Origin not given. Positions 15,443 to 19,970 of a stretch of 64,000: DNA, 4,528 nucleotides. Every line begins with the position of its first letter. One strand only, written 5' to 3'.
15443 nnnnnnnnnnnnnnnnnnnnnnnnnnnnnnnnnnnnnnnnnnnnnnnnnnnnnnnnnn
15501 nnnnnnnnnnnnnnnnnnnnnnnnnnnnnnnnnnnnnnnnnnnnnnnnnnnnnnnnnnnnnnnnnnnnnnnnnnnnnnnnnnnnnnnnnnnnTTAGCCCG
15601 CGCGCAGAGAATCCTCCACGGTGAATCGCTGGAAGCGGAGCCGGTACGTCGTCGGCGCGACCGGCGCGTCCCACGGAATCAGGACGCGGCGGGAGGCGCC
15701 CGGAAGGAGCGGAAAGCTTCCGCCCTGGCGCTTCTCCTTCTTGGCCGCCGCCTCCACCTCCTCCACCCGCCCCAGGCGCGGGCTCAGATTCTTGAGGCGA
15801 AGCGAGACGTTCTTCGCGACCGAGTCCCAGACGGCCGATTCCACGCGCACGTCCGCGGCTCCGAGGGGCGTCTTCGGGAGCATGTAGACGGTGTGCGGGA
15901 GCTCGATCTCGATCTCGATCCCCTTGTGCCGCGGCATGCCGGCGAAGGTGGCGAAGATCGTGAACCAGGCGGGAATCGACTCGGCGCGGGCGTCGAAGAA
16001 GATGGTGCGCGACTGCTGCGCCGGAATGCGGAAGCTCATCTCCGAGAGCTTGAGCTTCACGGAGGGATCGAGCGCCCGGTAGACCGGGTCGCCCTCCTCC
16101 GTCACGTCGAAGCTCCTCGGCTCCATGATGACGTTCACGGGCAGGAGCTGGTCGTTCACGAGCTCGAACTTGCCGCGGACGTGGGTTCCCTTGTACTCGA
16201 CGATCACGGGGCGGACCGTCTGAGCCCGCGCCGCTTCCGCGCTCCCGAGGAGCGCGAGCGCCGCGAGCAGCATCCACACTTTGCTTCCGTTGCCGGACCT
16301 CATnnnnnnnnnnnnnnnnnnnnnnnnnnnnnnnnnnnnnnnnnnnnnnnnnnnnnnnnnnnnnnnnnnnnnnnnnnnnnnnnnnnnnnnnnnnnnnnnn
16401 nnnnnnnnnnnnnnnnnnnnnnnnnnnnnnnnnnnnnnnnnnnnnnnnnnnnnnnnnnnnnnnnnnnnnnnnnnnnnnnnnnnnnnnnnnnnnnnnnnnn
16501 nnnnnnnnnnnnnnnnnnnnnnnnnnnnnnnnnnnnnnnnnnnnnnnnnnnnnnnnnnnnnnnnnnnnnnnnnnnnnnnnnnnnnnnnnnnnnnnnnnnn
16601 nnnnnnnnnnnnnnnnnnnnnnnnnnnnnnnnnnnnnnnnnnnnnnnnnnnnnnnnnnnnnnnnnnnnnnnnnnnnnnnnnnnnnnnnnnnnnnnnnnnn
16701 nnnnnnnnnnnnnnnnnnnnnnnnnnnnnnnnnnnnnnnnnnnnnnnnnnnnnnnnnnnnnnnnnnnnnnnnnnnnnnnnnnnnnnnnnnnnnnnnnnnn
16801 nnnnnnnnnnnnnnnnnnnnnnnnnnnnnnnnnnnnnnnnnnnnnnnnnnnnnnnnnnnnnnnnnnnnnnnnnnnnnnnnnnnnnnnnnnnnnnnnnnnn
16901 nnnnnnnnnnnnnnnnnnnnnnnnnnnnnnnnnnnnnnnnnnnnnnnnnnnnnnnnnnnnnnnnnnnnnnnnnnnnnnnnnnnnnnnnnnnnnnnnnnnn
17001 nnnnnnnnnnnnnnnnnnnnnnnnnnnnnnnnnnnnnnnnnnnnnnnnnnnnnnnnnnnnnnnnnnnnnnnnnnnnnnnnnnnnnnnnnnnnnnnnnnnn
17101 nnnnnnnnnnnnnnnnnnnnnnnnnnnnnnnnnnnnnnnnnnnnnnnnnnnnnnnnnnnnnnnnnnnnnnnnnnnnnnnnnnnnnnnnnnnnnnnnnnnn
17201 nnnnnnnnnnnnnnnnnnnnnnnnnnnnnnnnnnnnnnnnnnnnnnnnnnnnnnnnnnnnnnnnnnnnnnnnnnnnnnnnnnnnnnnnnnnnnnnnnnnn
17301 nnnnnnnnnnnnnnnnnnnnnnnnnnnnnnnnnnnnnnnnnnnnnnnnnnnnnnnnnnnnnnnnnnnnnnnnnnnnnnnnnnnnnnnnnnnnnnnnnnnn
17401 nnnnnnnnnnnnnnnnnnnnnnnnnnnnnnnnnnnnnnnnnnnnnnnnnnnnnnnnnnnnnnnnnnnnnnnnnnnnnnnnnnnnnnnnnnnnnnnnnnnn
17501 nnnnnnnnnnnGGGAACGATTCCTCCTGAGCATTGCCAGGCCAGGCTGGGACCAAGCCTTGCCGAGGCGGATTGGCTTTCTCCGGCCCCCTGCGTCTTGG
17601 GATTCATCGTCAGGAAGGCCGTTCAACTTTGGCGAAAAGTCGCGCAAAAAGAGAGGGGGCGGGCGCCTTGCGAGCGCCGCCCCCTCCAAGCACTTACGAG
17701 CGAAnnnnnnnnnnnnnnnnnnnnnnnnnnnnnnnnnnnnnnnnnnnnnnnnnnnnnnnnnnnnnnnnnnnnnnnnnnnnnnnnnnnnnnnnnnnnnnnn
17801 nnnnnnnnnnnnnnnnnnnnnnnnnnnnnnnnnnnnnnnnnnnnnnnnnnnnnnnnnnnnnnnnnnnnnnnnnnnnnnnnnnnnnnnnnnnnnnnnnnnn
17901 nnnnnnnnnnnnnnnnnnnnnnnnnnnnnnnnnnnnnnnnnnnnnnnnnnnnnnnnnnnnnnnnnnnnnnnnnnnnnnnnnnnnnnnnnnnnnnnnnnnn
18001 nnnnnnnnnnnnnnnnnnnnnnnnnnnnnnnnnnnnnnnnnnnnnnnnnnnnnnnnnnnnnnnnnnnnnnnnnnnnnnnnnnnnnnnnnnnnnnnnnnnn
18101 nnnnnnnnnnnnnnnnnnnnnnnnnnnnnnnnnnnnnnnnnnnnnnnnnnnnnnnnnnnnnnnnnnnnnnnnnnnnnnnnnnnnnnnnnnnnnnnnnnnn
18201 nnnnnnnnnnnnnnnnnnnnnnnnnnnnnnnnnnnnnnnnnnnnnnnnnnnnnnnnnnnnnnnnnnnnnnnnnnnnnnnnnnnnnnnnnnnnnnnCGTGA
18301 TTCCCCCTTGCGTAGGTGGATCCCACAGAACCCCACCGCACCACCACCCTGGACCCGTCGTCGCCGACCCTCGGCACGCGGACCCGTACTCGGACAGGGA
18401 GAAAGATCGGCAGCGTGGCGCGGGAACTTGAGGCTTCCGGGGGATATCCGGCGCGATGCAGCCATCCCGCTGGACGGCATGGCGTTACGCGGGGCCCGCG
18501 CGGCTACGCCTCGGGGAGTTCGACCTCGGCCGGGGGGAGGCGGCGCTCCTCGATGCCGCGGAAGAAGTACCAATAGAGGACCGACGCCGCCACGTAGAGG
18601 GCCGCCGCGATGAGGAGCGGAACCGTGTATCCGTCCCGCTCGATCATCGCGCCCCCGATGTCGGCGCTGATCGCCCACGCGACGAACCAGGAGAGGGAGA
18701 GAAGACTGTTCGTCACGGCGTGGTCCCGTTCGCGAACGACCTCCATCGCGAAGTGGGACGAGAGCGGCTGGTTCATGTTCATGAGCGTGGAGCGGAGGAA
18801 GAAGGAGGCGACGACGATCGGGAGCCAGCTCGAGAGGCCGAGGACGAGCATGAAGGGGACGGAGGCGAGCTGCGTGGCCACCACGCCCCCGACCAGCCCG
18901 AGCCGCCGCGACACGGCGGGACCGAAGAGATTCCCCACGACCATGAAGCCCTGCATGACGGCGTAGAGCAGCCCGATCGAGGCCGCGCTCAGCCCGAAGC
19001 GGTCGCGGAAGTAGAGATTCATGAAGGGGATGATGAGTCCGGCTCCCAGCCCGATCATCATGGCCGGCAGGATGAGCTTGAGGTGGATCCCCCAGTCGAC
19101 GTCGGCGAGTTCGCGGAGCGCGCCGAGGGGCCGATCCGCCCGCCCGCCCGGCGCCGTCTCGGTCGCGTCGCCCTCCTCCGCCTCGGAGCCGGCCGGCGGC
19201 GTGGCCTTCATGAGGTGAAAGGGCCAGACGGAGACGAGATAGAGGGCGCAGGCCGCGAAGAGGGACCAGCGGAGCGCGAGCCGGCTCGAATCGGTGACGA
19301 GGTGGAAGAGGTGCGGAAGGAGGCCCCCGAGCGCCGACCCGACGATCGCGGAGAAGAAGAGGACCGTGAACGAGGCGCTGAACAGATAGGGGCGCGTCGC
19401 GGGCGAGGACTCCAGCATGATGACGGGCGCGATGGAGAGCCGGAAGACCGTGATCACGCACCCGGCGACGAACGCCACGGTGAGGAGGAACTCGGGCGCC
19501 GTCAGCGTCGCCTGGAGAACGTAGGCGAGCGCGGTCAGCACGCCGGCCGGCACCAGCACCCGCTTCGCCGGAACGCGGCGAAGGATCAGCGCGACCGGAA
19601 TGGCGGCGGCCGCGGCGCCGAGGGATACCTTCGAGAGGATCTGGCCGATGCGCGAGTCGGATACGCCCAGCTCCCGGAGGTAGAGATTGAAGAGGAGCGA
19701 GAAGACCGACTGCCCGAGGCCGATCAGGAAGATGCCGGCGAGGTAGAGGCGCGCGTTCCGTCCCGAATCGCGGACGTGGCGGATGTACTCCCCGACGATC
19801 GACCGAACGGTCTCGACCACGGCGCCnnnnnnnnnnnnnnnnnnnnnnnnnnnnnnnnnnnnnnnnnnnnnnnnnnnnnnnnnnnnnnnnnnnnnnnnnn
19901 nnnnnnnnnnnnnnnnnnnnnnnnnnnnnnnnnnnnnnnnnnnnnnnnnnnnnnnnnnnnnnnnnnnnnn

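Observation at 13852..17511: Candidate novel minimal chaperone-usher-like pilus system (pilin A - pilin B - chaperone - short usher)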

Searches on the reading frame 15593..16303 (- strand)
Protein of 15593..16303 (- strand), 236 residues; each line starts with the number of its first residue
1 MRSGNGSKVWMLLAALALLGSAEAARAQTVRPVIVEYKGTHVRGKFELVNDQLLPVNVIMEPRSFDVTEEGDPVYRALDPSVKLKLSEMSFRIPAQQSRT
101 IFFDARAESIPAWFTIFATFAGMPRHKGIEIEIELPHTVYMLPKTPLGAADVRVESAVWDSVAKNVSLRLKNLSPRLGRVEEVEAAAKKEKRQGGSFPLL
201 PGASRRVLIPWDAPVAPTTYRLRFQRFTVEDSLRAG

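Call 3: search_protein_families(library=pfam, proteins=[window:15593-16303:-], max_evalue=1)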
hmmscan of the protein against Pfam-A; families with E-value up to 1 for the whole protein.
window:15593-16303:- (236 aa): 0 families

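Call 4: search_protein_families(library=ncbifam, proteins=[window:15593-16303:-], max_evalue=1)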
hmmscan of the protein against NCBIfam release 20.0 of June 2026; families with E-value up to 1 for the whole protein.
window:15593-16303:- (236 aa): 0 families

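Call 8: find_homologous_proteins(query=window:15593-16303:-, max_evalue=0.001)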
Query window:15593-16303:- (236 aa): 377 proteins with E <= 0.001 among 1985 candidates; the best 120 are listed.
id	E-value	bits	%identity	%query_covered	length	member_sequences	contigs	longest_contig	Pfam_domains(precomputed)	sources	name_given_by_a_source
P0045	1.0e-142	491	100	96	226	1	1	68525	-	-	-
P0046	4.2e-134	463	89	100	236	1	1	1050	-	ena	-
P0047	1.3e-130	452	92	89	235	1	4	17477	-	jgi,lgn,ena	jgi:P pilus assembly chaperone PapD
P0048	1.5e-129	448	92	89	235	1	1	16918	-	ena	-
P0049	1.9e-128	445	86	100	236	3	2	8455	-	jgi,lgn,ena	-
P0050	8.2e-128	443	92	90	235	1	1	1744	-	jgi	jgi:hypothetical protein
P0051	1.2e-124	432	83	98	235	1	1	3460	-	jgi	-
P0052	6.2e-117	407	79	100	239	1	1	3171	-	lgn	-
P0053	1.4e-116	406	80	95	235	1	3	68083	-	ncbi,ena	ncbi:MAG: hypothetical protein AABZ94_08085 [Candidatus Eisenbacteria bacterium]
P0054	5.9e-116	404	81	95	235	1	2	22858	-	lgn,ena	-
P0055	7.6e-116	403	80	95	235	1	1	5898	-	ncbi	-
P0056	1.1e-115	403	81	89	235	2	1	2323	-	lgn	-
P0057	1.6e-115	402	79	96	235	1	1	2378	-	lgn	-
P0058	1.7e-115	402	81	91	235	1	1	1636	-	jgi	jgi:hypothetical protein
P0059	2.1e-115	402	80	95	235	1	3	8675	-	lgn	-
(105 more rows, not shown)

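Call 11: search_solved_structures(query=A1, max_evalue=10, show_alignments=2)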
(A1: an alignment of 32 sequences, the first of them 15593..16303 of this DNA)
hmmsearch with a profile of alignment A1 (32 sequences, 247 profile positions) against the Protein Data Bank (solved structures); distinct sequences matched with E-value up to 10: 2.
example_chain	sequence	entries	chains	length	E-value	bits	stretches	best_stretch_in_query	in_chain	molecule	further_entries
7k86_A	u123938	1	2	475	1.5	11.1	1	133-163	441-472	Glutamate--tRNA ligase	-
1f7y_A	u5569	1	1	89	1.5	11.1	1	154-232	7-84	30S RIBOSOMAL PROTEIN S15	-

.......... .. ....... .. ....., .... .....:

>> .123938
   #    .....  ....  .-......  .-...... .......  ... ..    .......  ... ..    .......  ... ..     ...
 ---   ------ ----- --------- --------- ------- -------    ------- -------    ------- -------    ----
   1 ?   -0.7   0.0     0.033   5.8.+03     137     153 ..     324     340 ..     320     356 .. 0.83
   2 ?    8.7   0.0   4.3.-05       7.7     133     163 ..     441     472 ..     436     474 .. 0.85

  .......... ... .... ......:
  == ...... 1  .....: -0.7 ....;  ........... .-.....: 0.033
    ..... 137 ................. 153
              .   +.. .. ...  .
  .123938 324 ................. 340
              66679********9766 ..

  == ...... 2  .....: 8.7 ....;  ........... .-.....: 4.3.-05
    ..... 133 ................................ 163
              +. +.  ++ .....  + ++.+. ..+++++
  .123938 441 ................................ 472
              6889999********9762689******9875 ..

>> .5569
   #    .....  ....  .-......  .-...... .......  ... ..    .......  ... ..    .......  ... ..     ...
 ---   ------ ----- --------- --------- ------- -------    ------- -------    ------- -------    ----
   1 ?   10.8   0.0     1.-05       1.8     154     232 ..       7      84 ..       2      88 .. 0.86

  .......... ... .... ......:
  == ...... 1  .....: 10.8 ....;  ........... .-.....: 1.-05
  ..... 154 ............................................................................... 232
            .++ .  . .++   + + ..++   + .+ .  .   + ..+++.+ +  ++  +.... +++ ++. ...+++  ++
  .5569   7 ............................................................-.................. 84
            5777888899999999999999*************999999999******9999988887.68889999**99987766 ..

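Call 19: predict_structure(alignment_id=A1)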
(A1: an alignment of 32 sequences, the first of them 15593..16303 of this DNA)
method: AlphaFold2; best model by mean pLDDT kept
length: 236 residues; sequences in the alignment: 32
mean_pLDDT: 88.6   pTM: 0.75
mean pLDDT of the five models: 88.6, 88.1, 86.8, 86.3, 85.6
residues with pLDDT >= 90: 177; 70-90: 26; 50-70: 26; < 50: 7
segments of 3 or more residues with pLDDT < 50: 1-3, 25-27
pLDDT, mean of each block of 10 residues (from residue 1): 57 73 50 85 94 90 96 96 97 94 97 95 64 86 94 98 97 95 96 95 97 96 97 87
secondary structure, 60 per line:
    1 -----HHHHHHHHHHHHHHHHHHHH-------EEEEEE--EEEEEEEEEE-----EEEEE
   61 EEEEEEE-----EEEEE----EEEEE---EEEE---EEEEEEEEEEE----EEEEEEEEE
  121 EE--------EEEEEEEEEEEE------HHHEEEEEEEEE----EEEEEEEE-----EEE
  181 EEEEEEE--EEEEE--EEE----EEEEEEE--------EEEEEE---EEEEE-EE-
elements in order: H6-25 E33-38 E41-50 E56-67 E73-77 E82-86 E90-93 E97-107 E112-122 E131-142 E152-160 E165-172 E178-187 E190-194 E197-199 E204-210 E219-224 E228-232

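Call 25: fold_search(model_id=the predicted structure, library=pdb)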
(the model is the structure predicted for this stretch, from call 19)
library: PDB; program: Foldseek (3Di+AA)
matches with E <= 10: 1703; with E <= 0.001: 101
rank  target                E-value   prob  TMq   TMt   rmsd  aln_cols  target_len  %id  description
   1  5ghu                  2.1e-07  1.00  0.52  0.60   5.8       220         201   14  Crystal structure of YadV chaperone at 1.63 Angstrom (released 2017-06-28)
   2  4ncd                  2.1e-07  1.00  0.52  0.57   6.2       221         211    8  Crystal Structure of Class 5 Fimbriae Chaperone CfaA (released 2014-08-27)
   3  6fq0_C                2.3e-07  1.00  0.49  0.55   6.2       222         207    8  Crystal structure of the CsuC-CsuA/B chaperone-subunit preassembly complex of the archaic chaperone-usher Csu pili of  (released 2018-09-26)
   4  6k73_B                3.3e-07  1.00  0.50  0.54   6.2       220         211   10  Chaperone-tip adhesin complex is vital for synergistic activation of CFA/I fimbriae biogenesis (released 2020-06-10)
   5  6fqa_A                3.7e-07  1.00  0.51  0.52   6.2       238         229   11  Crystal structure of the CsuC-CsuA/B chaperone-subunit preassembly complex of the archaic chaperone-usher Csu pili of  (released 2018-09-26)
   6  6fqa_C                3.7e-07  1.00  0.49  0.50   6.9       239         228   11  Crystal structure of the CsuC-CsuA/B chaperone-subunit preassembly complex of the archaic chaperone-usher Csu pili of  (released 2018-09-26)
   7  5d6h_A                4.3e-07  1.00  0.51  0.53   6.1       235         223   11  Crystal structure of CsuC-CsuA/B chaperone-major subunit pre-assembly complex from Csu biofilm-mediating pili of Acine (released 2015-11-04)
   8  9i1y_B                4.7e-07  1.00  0.38  0.35   9.1       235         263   15  WxLIP from Enterococcus faecium (released 2026-01-28)
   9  9fx8_C                5.5e-07  1.00  0.47  0.53   6.7       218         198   14  Cryo-EM structure of the FimI-bound type 1 pilus assembly platform complex - Local refinement (released 2025-06-04)
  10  4djm_E                7.1e-07  1.00  0.51  0.58   5.7       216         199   15  Crystal structure of the E. coli chaperone DraB (released 2013-01-16)
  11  3sqb_C                7.1e-07  1.00  0.50  0.57   6.4       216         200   15  Structure of the major type 1 pilus subunit FimA bound to the FimC chaperone (released 2012-05-30)
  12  9i25_C                7.4e-07  1.00  0.40  0.38  10.4       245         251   13  WxLIP from Enterococcus faecium locus A bound to long WxL (released 2026-01-28)
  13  4djm_D                8.7e-07  1.00  0.49  0.55   6.2       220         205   13  Crystal structure of the E. coli chaperone DraB (released 2013-01-16)
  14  4y2o_A                9.1e-07  1.00  0.52  0.57   5.7       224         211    9  Structure of CFA/I pili chaperone-major subunit complex (CfaA-CfaB) (released 2016-08-10)
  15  9fxs_C                9.1e-07  1.00  0.45  0.52   7.2       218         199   15  Cryo-EM structure of the type 1 pilus complex including pilus rod and FimI-bound assembly platform after incorporation (released 2025-06-04)
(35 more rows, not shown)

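Call 45: find_related_loci(query=A1, collection=genome_contigs, flank=6000)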
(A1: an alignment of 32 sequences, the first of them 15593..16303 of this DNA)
Query A1 (236 aa) in genome_contigs; peptide patterns used: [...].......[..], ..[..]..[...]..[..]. (x = any residue, [..] = any of these).
98 stretches matched a pattern; 72 encode a relative of the query (tblastn E <= 1e-3); 72 distinct loci.
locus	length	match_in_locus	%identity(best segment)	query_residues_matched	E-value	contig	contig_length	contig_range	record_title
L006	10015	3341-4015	80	12-236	3e-122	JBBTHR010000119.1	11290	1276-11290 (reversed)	MAG: Candidatus Eisenbacteria bacterium isolate H41-bin194_1 H41_bin194_1_000000000119, whole genome shotgun sequence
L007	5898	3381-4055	80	12-236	7e-122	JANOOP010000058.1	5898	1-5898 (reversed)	MAG: Candidatus Eisenbacteria bacterium isolate VAR_43_metabat_14 VAR_43_k141_1384097, whole genome shotgun sequence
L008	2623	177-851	79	12-236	3e-124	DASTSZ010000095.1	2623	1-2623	MAG TPA_asm: Candidatus Eisenbacteria bacterium isolate SMAG_U2293 k141_1375811, whole genome shotgun sequence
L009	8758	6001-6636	79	25-236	3e-114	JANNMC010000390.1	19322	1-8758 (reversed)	MAG: Candidatus Eisenbacteria bacterium isolate SOY_38_concoct_21 SOY_38_k141_3491486, whole genome shotgun sequence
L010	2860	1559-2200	73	23-236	8e-107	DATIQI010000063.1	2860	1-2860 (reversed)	MAG TPA_asm: Acidobacteriota bacterium isolate SMAG_U15873 k141_457967, whole genome shotgun sequence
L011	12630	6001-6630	70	27-236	2e-100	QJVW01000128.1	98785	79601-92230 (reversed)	MAG: Candidatus Eisenbacteria bacterium isolate SZUA-252 scaffold_110, whole genome shotgun sequence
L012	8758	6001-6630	56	25-234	1e-76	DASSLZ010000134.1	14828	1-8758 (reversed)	MAG TPA_asm: Candidatus Eisenbacteria bacterium isolate SMAG_U1185 k141_1440515, whole genome shotgun sequence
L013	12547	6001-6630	56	25-234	1e-76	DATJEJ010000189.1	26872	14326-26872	MAG TPA_asm: Candidatus Omnitrophota bacterium isolate SMAG_U15430 k141_6006150, whole genome shotgun sequence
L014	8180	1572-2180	56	28-230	6e-75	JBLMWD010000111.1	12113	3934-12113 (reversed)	MAG: Bacteroidota bacterium isolate MAG293 PRJNA960887_bin15_renamed_110, whole genome shotgun sequence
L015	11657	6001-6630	55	21-230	1e-72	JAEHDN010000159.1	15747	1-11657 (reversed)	MAG: Candidatus Eisenbacteria bacterium isolate EFPC_51 k127_7812633, whole genome shotgun sequence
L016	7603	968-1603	52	22-233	1e-70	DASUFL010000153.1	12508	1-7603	MAG TPA_asm: Candidatus Eisenbacteria bacterium isolate SMAG_U1378 k141_550055, whole genome shotgun sequence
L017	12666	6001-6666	50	10-233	3e-70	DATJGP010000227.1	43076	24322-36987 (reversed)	MAG TPA_asm: Candidatus Eisenbacteria bacterium isolate SMAG_U15489 k141_9927333, whole genome shotgun sequence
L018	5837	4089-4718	51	24-233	4e-69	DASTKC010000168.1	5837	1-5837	MAG TPA_asm: Candidatus Eisenbacteria bacterium isolate SMAG_U1922 k141_1788706, whole genome shotgun sequence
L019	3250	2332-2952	50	28-235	3e-65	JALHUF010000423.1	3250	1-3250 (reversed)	MAG: Terriglobia bacterium isolate PFL43 seq_3031310, whole genome shotgun sequence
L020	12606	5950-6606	45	15-234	6e-62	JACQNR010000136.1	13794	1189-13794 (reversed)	MAG: Acidobacteria bacterium isolate NC_groundwater_1260_Ag_S-0.2um_59_51 S_p2_S4_coassembly_k141_1214307, whole genome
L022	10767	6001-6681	43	11-235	6e-58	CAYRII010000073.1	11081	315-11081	MAG TPA_asm: uncultured Terriglobales bacterium isolate binchicken_co21_442 genome assembly, contig: NODE_4696_length_11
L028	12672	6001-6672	41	11-235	3e-52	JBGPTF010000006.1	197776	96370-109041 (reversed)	MAG: Terriglobia bacterium isolate OBJ1_062018_110_76 k141_3057686_length_197776_cov_50.9960, whole genome shotgun seque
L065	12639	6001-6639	38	27-233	4e-45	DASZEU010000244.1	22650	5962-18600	MAG TPA_asm: Candidatus Angelobacter sp. isolate SMAG_U6502 k141_892258, whole genome shotgun sequence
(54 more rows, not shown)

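Call 57: search_protein_families(library=pfam, alignment_id=A1, max_evalue=1)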
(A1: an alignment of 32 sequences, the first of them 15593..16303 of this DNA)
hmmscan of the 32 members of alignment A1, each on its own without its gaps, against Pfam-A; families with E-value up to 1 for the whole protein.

A. member 1, window:15593-16303:- (236 aa): 0 families

B. families by the number of members that match (of 32 scanned): 5 families
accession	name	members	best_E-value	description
PF07610.17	DUF1573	2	0.0016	Protein of unknown function (DUF1573)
PF18368.7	Ig_GlcNase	2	0.13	Exo-beta-D-glucosaminidase Ig-fold domain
PF07696.17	7TMR-DISMED2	1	0.087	7TMR-DISM extracellular 2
PF19457.4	DUF5994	1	0.099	Family of unknown function (DUF5994)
PF02451.20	Nodulin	1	0.2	Nodulin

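Call 73: search_protein_families(library=pfam, proteins=[L022:6677-8809:+, L065:6641-8713:+, L028:6597-8400:+], max_evalue=0.01)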
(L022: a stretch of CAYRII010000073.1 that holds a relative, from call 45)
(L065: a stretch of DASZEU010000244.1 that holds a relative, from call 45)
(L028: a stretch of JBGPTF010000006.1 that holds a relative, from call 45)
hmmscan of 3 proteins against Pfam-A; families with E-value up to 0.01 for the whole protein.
L022:6677-8809:+ (711 aa): 3 families
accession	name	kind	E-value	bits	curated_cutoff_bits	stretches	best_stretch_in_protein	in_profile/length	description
PF05036.18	SPOR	-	3.8e-14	53.2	21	1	623-693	3-74/76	SPOR domain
PF13620.12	CarboxypepD_reg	-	4.9e-07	30.5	32.3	1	470-516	3-55/82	Carboxypeptidase regulatory-like domain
PF13715.12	CarbopepD_reg_2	-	0.0064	16.9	32.2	0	470-515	2-50/88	CarboxypepD_reg-like domain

L065:6641-8713:+ (691 aa): 5 families
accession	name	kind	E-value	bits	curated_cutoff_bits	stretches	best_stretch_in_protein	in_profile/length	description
PF13620.12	CarboxypepD_reg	-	1.2e-14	54.8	32.3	2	604-652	2-56/82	Carboxypeptidase regulatory-like domain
PF13715.12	CarbopepD_reg_2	-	2.3e-07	31.2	32.2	0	604-650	1-50/88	CarboxypepD_reg-like domain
PF16371.11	MetallophosN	-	5.7e-05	23.7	35.6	1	606-641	1-35/77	N terminal of Calcineurin-like phosphoesterase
PF25020.1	TTR_TEN1-4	-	0.00031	21.1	27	0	603-638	8-47/86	Teneurin TTR-like domain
PF15976.11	CooC_C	-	0.00097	19.6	29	0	601-640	16-55/93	CS1-pili formation C-terminal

L028:6597-8400:+ (601 aa): 1 family
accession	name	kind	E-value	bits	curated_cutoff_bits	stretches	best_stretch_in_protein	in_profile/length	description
PF13620.12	CarboxypepD_reg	-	1.7e-06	28.7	32.3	1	501-552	2-59/82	Carboxypeptidase regulatory-like domain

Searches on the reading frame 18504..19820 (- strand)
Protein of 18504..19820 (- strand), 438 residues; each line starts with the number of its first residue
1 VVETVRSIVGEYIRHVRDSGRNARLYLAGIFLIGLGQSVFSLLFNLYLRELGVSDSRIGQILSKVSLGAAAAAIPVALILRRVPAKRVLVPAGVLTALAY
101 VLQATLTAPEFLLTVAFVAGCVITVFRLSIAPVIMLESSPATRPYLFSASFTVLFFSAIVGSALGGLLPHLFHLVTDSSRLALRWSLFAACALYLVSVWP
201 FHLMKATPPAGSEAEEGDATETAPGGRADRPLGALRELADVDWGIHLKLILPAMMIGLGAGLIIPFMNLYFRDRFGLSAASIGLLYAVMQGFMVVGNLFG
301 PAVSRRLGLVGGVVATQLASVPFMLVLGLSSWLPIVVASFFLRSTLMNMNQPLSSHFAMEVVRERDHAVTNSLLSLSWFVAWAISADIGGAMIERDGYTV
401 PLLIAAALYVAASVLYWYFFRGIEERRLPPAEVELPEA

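Call 56: search_protein_families(library=pfam, proteins=[window:18504-19820:-], max_evalue=0.00001)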
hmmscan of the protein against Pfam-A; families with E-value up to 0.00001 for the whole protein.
window:18504-19820:- (438 aa): 2 families
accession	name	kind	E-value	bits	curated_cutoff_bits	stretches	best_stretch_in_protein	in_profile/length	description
PF07690.21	MFS_1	-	2.9e-36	125.6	33.4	2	28-385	3-346/347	Major Facilitator Superfamily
PF12832.13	MFS_1_like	-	2.4e-06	27.3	25.2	0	261-416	16-176/373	MFS_1 like family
